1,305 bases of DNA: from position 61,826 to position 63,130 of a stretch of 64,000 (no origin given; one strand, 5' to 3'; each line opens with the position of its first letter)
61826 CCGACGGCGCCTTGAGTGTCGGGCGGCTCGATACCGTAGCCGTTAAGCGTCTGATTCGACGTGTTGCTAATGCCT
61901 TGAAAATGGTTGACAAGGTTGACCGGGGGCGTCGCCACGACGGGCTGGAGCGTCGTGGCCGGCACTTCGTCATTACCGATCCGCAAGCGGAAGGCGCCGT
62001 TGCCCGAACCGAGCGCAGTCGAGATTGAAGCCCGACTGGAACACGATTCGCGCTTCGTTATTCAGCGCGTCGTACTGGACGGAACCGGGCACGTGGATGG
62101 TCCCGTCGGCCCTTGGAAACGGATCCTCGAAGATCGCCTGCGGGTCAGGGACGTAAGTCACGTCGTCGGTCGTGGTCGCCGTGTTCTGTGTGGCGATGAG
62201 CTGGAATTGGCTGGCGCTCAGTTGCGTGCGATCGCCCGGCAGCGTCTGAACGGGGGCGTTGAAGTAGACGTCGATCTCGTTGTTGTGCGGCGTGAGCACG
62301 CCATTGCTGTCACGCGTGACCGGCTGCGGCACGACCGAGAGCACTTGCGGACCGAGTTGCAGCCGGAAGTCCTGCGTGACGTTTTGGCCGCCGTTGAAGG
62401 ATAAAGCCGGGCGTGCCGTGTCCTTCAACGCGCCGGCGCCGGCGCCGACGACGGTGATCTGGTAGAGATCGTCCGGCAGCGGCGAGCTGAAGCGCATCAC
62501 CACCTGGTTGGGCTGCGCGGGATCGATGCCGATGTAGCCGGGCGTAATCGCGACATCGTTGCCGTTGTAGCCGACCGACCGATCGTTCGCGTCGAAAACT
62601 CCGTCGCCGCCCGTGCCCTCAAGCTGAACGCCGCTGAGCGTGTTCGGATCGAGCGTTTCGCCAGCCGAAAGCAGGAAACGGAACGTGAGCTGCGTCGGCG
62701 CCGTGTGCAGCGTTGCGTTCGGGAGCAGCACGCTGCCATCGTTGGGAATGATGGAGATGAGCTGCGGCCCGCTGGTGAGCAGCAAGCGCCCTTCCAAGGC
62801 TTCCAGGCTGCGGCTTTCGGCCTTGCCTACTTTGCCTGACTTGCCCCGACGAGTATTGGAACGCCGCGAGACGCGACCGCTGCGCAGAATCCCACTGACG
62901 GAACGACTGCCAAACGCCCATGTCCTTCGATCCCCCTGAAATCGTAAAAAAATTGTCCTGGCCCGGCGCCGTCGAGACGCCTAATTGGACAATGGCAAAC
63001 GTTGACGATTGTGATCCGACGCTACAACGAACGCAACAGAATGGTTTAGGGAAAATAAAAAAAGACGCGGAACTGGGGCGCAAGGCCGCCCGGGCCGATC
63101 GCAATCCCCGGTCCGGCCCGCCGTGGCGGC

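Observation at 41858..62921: One ~21-kb, ~7,000-codon giant exoprotein gene is hidden behind at least 17 frame breaks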

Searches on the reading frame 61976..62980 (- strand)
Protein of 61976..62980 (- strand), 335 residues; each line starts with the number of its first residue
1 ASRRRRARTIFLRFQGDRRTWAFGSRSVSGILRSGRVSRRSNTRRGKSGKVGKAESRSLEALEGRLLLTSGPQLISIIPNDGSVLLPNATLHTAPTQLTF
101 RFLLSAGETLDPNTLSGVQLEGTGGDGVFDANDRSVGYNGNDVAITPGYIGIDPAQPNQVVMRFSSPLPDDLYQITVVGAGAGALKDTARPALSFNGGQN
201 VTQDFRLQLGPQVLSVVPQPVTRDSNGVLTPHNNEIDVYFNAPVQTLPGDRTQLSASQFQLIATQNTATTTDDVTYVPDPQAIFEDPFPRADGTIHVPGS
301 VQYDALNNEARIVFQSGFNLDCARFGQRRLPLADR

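Call 6: search_protein_families(library=pfam, proteins=[window:61976-62980:-], max_evalue=0.01)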
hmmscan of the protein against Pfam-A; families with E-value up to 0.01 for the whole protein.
window:61976-62980:- (335 aa): 1 family
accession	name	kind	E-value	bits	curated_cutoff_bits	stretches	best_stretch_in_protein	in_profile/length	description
PF04234.18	CopC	-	0.00078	20.8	23.3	0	155-211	17-67/92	CopC domain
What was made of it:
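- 61933..62776 (-): N-terminal Ig-like/beta-sandwich region (aa 49-329). Frame event at ~62017. Only a weak CopC-like Pfam hit (call 6).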
